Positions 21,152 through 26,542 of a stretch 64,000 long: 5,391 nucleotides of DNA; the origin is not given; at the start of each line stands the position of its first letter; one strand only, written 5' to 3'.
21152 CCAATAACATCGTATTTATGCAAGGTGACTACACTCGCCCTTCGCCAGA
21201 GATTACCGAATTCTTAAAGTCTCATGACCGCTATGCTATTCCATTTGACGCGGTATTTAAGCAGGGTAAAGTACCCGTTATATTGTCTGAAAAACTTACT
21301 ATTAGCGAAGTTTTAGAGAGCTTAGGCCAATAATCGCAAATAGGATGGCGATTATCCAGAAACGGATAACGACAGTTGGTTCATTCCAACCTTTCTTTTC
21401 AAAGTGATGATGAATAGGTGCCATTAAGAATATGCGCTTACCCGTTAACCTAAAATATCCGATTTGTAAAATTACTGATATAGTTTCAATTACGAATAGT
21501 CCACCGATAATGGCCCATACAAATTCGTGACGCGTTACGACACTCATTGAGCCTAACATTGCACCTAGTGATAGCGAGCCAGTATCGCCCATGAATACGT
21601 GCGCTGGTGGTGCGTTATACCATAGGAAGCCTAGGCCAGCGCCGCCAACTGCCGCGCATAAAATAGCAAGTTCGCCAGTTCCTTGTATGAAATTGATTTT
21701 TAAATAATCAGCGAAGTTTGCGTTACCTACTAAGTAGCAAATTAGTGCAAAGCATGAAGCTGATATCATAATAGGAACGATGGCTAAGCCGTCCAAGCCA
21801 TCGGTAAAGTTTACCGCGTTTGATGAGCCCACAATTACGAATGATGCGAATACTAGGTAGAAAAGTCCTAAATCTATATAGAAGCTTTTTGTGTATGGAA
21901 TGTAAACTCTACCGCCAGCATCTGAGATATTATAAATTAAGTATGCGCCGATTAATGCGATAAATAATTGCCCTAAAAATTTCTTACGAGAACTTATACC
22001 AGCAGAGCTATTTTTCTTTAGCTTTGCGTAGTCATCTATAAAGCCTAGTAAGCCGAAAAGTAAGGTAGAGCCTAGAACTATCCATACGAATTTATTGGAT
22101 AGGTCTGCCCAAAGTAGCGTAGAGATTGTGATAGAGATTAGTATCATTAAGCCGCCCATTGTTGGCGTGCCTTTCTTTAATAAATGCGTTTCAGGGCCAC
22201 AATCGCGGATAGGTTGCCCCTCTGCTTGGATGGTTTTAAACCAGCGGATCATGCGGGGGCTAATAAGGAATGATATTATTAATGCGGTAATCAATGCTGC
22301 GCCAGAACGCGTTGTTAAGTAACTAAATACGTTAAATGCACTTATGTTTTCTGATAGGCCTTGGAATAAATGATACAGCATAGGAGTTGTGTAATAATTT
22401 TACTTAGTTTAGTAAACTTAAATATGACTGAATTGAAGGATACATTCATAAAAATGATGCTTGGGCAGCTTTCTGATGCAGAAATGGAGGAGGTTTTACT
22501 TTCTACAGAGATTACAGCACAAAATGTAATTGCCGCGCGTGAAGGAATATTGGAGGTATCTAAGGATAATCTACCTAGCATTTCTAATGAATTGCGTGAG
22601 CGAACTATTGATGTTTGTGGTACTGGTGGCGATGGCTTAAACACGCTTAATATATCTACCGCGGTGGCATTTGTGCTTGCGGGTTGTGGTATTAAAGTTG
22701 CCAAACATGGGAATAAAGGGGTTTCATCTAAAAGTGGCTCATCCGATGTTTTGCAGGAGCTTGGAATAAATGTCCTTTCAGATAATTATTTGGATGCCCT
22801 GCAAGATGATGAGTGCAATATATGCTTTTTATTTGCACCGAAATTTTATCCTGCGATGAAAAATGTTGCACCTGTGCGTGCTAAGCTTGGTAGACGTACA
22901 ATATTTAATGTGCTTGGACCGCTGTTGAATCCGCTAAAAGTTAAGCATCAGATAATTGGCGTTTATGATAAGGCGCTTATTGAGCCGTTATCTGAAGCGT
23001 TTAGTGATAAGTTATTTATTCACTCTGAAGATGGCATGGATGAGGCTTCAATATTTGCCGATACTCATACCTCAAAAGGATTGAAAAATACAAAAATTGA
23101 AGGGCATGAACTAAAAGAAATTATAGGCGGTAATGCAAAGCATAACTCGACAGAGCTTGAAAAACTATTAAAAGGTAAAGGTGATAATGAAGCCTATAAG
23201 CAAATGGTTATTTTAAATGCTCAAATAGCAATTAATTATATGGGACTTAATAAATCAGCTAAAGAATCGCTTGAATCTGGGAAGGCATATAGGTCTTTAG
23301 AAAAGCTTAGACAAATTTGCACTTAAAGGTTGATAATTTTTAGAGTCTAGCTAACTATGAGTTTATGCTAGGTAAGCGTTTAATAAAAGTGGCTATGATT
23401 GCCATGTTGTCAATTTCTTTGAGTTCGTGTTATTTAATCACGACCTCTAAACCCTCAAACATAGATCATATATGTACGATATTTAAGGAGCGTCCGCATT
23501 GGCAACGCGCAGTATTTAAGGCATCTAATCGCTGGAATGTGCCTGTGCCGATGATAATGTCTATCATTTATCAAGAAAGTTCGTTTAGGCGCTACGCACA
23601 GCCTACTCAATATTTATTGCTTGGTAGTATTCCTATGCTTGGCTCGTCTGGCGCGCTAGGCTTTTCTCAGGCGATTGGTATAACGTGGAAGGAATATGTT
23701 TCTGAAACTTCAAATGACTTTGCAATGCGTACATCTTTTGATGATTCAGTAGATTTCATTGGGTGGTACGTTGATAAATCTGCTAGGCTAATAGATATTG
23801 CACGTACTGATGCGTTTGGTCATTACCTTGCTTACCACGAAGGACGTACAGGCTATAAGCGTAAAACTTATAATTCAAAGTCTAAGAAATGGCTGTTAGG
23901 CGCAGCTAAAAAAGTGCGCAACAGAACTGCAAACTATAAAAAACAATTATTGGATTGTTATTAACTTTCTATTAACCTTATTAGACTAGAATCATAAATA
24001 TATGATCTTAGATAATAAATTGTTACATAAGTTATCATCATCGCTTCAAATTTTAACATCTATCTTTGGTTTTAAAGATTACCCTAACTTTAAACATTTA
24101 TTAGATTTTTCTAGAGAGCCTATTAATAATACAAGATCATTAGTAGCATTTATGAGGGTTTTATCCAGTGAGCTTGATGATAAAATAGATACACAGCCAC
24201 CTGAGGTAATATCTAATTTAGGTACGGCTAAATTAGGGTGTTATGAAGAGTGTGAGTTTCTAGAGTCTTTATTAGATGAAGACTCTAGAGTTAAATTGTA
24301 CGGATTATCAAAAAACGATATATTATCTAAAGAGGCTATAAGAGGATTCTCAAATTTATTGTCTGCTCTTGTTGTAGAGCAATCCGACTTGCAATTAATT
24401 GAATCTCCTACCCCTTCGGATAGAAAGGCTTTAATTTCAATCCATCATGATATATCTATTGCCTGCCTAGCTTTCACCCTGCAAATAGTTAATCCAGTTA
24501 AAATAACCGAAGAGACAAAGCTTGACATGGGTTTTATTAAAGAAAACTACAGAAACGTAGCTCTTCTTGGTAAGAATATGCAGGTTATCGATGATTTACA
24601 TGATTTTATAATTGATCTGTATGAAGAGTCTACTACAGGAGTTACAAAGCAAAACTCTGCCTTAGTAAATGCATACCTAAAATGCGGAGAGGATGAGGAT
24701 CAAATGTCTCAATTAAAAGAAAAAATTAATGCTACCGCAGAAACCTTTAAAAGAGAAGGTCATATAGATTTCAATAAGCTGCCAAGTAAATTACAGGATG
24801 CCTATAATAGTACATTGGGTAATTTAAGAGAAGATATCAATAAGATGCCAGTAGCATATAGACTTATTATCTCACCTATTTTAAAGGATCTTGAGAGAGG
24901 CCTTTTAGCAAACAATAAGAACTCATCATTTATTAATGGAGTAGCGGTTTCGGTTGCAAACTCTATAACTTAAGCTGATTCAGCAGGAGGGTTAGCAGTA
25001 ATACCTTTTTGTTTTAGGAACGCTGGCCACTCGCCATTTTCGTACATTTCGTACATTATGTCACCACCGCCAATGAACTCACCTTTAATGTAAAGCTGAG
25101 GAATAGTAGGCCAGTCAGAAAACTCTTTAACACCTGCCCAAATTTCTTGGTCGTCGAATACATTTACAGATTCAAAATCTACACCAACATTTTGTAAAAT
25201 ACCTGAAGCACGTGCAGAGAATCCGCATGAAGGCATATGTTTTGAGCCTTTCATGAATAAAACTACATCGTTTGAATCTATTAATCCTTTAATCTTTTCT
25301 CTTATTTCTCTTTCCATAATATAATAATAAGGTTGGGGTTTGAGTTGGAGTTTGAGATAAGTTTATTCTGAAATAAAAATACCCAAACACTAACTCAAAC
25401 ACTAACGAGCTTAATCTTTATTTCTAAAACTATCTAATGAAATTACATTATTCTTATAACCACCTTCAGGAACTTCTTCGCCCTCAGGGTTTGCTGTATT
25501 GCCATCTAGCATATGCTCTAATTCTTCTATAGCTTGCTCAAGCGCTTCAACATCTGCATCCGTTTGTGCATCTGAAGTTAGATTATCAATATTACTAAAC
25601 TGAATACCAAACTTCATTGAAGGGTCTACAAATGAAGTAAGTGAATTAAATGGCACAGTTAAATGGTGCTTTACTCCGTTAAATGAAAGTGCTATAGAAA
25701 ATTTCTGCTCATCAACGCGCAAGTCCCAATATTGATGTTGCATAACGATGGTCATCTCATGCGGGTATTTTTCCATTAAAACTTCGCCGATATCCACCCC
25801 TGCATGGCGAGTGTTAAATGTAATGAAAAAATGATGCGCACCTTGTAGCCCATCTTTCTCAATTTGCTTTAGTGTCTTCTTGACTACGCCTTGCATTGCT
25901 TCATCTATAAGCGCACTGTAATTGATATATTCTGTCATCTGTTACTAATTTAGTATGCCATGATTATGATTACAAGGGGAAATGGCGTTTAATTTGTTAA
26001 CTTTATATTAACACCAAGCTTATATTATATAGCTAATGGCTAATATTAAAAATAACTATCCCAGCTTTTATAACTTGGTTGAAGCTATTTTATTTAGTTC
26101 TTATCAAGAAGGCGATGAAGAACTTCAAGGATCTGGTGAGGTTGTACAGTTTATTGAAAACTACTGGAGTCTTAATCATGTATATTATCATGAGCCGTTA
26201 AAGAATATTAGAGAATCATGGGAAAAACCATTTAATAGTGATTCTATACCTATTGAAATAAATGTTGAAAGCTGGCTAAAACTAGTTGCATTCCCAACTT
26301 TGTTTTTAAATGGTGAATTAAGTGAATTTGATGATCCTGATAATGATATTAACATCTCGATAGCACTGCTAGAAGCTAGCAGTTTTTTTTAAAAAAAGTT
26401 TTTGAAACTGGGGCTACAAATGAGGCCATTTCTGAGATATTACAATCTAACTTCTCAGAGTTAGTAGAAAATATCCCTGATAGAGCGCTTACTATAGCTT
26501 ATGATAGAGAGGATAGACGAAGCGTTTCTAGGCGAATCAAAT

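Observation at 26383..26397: A T8A7 homopolymer junction splits a CtrA-box orphan gene; a -1 shift fuses 118 and 242 codons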

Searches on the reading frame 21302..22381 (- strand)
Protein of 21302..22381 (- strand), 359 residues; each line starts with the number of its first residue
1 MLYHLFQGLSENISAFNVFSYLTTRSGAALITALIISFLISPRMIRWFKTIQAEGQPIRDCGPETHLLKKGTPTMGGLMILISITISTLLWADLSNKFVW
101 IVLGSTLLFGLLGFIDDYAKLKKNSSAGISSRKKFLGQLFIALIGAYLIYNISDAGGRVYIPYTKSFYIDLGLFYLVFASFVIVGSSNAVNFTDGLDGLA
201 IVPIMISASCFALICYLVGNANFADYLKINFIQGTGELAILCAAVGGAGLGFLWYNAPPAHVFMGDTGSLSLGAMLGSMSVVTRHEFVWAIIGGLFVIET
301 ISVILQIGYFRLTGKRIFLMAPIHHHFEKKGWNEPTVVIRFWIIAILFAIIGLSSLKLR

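Call 25: search_protein_families(library=pfam, proteins=[window:21302-22381:-], max_evalue=0.001)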
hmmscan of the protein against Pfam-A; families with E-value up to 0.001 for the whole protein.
window:21302-22381:- (359 aa): 2 families
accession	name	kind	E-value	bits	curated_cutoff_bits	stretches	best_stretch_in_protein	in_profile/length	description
PF00953.26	Glycos_transf_4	-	2.3e-33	115.9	27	1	100-282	2-158/160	Glycosyl transferase family 4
PF10555.14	MraY_sig1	-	3.9e-05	23.3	20.1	1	69-81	1-13/13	Phospho-N-acetylmuramoyl-pentapeptide-transferase signature 1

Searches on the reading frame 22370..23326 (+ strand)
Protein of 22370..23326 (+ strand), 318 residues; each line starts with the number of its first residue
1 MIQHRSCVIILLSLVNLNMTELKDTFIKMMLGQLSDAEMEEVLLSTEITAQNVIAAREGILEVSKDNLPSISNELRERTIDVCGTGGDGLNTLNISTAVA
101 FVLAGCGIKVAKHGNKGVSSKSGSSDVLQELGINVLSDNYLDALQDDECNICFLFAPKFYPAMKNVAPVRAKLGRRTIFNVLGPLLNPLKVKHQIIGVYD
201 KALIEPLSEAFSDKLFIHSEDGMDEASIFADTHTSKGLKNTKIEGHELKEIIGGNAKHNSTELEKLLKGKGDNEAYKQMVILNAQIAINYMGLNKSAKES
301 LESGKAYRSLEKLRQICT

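Call 25: search_protein_families(library=pfam, proteins=[window:22370-23326:+], max_evalue=0.001)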
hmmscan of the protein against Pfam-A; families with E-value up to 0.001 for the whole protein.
window:22370-23326:+ (318 aa): 1 family
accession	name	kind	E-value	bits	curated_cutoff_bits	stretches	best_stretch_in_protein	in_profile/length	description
PF00591.27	Glycos_transf_3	-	3.1e-63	214.2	27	1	77-302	2-241/253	Glycosyl transferase family, a/b domain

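Call 43: search_protein_families(library=ncbifam, proteins=[window:22370-23326:+], max_evalue=0.01)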
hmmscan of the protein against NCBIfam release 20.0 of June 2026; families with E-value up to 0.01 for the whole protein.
window:22370-23326:+ (318 aa): 6 families
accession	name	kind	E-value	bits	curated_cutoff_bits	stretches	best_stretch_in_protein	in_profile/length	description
TIGR01245.1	trpD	equivalog_domain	1.2e-76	258.2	199.05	1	14-313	7-327/330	anthranilate phosphoribosyltransferase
NF011201.0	PRK14607.1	equivalog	4.9e-66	223.5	670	1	10-312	201-523/534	bifunctional anthranilate synthase component II/anthranilate phosphoribosyltransferase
NF007073.0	PRK09522.1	equivalog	1.5e-48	166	738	1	21-307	217-521/531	bifunctional anthranilate synthase glutamate amidotransferase component TrpG/anthranilate phosphoribosyltransferase TrpD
NF006564.0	PRK09071.1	equivalog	7.7e-12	44.8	257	1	100-306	109-324/335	glycosyl transferase family protein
NF005635.0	PRK07394.1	equivalog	1.6e-11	44.1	287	1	32-197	37-205/348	hypothetical protein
NF006005.0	PRK08136.1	equivalog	2.6e-05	23.7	185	1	18-190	21-192/314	DNA-binding protein YbiB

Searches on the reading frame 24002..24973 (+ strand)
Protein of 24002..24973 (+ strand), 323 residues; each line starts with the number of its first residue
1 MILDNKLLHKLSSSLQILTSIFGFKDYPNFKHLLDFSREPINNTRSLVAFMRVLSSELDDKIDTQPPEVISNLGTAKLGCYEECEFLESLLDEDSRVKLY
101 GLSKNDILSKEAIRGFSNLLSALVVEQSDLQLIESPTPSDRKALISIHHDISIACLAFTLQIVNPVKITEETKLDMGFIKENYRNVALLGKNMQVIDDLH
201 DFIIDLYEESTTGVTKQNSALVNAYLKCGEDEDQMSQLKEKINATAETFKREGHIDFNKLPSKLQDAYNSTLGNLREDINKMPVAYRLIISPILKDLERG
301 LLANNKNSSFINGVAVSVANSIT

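Call 5: search_protein_families(library=pfam, proteins=[window:24002-24973:+], max_evalue=1)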
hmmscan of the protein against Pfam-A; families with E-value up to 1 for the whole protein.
window:24002-24973:+ (323 aa): 1 family
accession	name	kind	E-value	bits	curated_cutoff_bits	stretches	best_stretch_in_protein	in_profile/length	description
PF10444.14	Nbl1_Borealin_N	-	0.027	14.5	24.4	1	232-265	14-47/57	Nbl1 / Borealin N terminal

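Call 43: search_protein_families(library=ncbifam, proteins=[window:24002-24973:+], max_evalue=0.01)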
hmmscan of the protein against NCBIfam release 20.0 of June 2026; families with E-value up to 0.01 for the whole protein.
window:24002-24973:+ (323 aa): 1 family
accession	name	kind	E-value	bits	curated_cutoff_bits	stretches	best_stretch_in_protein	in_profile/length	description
NF011997.0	PRK15453.1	equivalog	0.0085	15.5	362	0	249-297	234-282/290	phosphoribulokinase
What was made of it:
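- Closest known: Roseiflexus IS630-family transposase. Different: There is no transposase or IS context here (calls 5, 43).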

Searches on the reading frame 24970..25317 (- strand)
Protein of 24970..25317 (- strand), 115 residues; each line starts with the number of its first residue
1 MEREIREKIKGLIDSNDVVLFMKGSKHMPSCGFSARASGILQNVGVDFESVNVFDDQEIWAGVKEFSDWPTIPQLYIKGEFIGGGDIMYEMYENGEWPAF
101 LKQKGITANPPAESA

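Call 5: search_protein_families(library=pfam, proteins=[window:24970-25317:-], max_evalue=1)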
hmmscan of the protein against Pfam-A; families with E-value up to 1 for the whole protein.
window:24970-25317:- (115 aa): 2 families
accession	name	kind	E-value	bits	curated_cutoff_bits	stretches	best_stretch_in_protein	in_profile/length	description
PF00462.30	Glutaredoxin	-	1.2e-19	70.7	22.9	1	18-82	1-60/60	Glutaredoxin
PF13417.12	GST_N_3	-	0.21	12.4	22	1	27-84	3-59/75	Glutathione S-transferase, N-terminal domain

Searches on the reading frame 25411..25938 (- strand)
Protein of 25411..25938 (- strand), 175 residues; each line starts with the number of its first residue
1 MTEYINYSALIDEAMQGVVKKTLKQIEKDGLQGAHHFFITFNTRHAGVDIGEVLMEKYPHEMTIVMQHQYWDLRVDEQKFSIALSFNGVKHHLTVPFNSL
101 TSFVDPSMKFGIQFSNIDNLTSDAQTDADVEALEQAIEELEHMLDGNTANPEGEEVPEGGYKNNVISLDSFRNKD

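Call 5: search_protein_families(library=pfam, proteins=[window:25411-25938:-], max_evalue=1)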
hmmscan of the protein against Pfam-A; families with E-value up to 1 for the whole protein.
window:25411-25938:- (175 aa): 3 families
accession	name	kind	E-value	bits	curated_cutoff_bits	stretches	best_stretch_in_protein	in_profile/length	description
PF04386.18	SspB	-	6.5e-39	133.9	27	1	11-150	3-139/156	Stringent starvation protein B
PF12462.13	Helicase_IV_N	-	0.052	13.9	24.5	1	65-103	12-46/163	DNA helicase IV / RNA helicase N terminal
PF17655.7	IRK_C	-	0.066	13.3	22.5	1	75-137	95-157/174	Inward rectifier potassium channel C-terminal domain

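Call 8: find_encoding_contigs(protein=window:25411-25938:-, flank=10000, max_places=10)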
Protein window:25411-25938:- (175 aa): 1 contig read that carries it; 1 place shown.
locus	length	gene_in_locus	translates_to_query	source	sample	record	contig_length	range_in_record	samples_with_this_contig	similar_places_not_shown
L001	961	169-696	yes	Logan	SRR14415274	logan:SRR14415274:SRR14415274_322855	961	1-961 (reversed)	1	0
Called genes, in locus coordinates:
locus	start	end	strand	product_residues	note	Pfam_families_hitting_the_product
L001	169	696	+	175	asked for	PF04386:SspB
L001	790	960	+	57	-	?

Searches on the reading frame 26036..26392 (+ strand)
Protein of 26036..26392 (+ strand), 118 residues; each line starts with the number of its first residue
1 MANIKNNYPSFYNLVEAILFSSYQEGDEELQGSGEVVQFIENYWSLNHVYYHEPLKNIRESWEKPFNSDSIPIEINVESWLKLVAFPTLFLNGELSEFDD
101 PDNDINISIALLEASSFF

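Call 9: find_encoding_contigs(protein=window:26036-26392:+, flank=10000, max_places=10)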
Protein window:26036-26392:+ (118 aa): no gene with exactly this product is on record in the collection.
